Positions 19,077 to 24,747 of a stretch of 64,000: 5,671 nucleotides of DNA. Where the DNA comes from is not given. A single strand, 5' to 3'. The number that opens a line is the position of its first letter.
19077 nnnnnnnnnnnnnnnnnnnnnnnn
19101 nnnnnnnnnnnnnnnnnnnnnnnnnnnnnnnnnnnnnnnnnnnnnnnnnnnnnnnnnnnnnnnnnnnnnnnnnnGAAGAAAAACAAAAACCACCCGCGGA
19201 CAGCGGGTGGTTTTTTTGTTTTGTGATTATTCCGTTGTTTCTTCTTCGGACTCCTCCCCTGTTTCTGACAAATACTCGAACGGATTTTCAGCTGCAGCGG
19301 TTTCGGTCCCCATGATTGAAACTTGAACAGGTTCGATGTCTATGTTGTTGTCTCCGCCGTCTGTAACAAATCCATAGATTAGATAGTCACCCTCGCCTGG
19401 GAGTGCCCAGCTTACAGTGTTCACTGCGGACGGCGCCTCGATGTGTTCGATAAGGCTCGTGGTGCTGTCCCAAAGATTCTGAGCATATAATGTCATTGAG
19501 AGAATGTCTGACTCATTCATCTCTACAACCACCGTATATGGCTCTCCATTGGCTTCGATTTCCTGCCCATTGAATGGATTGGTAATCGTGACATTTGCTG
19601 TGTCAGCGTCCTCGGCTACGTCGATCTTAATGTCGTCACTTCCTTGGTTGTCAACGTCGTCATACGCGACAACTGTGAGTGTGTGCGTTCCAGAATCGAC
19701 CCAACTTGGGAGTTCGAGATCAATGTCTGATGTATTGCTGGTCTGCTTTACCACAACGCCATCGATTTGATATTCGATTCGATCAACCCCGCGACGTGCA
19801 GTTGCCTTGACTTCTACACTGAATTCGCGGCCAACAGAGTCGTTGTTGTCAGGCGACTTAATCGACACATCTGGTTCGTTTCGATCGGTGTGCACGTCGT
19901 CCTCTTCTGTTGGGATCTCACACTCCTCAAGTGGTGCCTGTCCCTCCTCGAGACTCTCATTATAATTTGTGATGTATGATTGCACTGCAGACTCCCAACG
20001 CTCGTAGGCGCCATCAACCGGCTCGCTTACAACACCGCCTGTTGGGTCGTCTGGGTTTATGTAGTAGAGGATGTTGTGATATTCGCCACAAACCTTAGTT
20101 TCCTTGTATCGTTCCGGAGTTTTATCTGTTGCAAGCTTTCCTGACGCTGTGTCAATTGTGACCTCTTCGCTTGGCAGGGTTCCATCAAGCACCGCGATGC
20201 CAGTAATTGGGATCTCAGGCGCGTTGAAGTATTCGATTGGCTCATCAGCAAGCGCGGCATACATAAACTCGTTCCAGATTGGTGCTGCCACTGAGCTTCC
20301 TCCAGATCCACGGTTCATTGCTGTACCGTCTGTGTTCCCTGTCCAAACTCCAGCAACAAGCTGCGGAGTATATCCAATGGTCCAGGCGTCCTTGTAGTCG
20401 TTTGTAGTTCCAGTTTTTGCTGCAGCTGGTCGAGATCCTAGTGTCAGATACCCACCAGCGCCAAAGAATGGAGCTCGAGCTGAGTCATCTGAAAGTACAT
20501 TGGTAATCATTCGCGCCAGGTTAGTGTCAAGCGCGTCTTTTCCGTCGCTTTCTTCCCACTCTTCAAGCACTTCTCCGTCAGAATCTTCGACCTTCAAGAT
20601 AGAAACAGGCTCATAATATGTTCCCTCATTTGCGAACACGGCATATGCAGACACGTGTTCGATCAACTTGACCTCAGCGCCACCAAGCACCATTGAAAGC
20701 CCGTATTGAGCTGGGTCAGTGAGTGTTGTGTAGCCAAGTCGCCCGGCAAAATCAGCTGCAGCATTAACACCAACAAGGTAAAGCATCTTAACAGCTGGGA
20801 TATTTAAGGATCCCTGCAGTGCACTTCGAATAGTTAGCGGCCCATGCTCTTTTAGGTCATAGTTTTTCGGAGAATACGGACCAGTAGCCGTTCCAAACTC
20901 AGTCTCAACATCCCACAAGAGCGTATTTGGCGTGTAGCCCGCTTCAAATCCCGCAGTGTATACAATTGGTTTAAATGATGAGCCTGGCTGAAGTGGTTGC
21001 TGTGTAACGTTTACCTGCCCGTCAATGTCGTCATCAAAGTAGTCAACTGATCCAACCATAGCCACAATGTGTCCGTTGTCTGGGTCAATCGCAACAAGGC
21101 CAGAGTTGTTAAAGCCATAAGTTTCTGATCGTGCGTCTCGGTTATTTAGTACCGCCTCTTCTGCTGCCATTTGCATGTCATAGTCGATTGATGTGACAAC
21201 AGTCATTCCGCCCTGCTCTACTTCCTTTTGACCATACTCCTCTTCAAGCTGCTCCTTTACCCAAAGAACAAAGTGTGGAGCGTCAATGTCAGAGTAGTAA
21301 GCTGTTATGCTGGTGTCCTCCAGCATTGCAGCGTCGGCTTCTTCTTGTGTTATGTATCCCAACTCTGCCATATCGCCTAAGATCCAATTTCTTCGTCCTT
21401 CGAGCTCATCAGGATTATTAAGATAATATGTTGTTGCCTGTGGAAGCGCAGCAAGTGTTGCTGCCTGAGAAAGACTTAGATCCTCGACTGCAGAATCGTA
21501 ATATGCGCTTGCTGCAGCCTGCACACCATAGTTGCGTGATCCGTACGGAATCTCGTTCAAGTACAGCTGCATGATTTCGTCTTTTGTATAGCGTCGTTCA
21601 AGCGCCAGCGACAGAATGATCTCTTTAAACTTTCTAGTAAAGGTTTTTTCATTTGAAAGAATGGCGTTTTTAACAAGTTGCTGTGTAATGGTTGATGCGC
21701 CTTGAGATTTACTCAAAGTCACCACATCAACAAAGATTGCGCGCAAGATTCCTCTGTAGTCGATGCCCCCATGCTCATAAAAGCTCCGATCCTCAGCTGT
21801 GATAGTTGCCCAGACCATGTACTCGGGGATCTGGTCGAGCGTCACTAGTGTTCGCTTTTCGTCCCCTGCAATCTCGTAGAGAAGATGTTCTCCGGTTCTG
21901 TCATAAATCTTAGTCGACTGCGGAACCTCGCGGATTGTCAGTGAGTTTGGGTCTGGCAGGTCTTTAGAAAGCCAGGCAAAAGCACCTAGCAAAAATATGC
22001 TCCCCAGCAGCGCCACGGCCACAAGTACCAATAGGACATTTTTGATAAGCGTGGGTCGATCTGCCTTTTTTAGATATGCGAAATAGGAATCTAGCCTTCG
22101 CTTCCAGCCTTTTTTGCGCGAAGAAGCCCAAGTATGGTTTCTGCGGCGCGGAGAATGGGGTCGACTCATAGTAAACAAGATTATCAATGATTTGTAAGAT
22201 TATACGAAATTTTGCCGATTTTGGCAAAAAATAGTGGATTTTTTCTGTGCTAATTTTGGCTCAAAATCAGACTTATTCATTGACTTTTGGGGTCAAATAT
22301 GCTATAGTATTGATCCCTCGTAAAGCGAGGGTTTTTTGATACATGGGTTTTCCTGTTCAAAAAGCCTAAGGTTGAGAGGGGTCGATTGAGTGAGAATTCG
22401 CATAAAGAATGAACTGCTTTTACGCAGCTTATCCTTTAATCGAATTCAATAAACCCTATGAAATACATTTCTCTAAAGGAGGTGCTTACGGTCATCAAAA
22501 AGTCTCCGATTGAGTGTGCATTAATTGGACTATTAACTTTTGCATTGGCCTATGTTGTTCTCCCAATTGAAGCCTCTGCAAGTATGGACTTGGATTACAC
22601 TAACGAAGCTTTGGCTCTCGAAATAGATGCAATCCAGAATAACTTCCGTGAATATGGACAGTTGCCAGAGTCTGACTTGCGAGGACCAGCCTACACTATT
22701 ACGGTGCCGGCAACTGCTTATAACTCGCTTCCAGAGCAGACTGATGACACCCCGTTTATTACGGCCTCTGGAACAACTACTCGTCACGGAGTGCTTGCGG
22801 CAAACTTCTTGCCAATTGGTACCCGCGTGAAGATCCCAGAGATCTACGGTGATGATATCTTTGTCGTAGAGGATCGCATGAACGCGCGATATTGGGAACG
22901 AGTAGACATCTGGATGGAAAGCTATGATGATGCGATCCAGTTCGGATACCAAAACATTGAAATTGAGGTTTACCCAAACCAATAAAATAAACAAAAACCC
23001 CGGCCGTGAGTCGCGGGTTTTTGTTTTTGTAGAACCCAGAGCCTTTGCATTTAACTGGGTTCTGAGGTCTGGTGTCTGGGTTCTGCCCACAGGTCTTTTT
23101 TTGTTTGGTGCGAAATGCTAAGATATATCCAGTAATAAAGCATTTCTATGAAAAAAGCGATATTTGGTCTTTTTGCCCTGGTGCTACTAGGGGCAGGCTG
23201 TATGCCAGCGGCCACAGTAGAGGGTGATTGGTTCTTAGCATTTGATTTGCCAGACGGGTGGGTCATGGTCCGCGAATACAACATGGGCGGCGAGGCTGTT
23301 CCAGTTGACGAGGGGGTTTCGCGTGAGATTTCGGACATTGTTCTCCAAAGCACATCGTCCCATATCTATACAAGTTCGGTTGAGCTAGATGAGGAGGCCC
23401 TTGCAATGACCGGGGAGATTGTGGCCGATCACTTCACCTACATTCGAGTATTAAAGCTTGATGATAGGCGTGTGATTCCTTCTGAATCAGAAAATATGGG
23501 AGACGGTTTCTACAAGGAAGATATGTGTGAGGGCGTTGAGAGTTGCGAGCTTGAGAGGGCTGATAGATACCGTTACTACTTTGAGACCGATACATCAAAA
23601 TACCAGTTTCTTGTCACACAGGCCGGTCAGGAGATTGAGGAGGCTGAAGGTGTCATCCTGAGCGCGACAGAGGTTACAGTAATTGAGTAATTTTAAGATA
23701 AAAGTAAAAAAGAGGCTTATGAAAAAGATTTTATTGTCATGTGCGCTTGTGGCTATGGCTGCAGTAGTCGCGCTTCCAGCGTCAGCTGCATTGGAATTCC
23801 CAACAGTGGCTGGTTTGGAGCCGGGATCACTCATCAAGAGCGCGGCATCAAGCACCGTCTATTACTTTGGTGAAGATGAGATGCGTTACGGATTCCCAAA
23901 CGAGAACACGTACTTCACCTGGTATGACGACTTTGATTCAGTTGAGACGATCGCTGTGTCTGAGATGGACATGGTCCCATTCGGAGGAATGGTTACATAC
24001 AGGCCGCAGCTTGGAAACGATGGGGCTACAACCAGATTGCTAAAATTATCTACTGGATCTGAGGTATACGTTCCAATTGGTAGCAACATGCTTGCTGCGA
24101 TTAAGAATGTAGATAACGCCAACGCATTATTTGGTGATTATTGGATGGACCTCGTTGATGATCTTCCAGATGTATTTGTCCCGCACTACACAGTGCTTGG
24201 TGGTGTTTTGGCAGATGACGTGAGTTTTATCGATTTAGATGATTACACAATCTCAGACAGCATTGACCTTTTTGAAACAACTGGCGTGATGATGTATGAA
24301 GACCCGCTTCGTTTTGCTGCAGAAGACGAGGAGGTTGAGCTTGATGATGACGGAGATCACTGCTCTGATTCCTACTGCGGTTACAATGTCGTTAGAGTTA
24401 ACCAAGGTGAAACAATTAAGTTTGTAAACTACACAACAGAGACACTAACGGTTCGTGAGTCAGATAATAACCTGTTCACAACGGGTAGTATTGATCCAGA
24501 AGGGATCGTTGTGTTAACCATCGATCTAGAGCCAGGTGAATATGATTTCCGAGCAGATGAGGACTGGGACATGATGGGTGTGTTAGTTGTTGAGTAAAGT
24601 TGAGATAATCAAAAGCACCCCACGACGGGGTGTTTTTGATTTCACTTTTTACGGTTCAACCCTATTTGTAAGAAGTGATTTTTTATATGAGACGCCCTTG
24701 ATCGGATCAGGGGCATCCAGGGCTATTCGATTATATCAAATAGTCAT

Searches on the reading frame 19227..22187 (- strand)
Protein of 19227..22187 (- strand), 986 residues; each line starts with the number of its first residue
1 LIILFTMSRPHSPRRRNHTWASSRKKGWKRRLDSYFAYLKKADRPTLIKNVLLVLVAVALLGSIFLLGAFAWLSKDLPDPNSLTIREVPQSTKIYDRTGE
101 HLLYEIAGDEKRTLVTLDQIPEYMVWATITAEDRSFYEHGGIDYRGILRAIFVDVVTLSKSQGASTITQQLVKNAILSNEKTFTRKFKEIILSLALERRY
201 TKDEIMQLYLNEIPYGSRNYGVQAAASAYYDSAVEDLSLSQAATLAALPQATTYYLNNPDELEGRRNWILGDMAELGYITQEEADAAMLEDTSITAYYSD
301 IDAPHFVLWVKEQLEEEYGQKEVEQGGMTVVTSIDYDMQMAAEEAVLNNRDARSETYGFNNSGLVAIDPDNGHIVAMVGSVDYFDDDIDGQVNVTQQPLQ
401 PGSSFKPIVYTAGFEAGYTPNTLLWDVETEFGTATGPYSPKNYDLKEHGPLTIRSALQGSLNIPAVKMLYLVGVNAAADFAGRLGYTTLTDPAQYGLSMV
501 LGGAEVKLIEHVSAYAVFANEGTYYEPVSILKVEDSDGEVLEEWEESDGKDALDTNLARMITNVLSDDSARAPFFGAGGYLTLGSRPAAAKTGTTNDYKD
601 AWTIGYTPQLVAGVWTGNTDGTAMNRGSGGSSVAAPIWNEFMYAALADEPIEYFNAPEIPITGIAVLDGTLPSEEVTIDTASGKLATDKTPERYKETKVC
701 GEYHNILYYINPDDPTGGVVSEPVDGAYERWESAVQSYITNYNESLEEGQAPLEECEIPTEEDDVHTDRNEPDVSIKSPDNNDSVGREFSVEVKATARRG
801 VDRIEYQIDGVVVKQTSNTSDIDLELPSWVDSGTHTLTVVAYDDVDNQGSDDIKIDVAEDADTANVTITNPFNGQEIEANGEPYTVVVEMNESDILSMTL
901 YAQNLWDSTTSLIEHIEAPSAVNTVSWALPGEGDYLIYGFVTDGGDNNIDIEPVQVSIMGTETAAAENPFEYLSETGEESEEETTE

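Call 7: search_protein_families(library=pfam, proteins=[window:19227-22187:-], max_evalue=0.001)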
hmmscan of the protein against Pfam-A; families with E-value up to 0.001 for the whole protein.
window:19227-22187:- (986 aa): 3 families
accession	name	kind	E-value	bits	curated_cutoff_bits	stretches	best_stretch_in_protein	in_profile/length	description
PF00912.28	Transgly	-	1.5e-61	207.4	27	1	102-273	4-177/178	Transglycosylase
PF00905.27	Transpeptidase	-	4.4e-24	85.7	22.1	1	364-642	3-298/299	Penicillin binding protein transpeptidase domain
PF17957.7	Big_7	-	6.8e-12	46.3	24.1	1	772-839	1-70/70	Bacterial Ig domain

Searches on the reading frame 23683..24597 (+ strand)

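Call 29: search_protein_families(library=pfam, proteins=[window:23683-24597:+], max_evalue=0.01)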
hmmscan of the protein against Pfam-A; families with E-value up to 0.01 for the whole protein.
window:23683-24597:+ (304 aa): 1 family
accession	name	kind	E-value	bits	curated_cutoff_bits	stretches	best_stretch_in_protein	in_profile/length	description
PF13473.12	Cupredoxin_1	-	0.0027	18.1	27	1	229-303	29-104/104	Cupredoxin-like domain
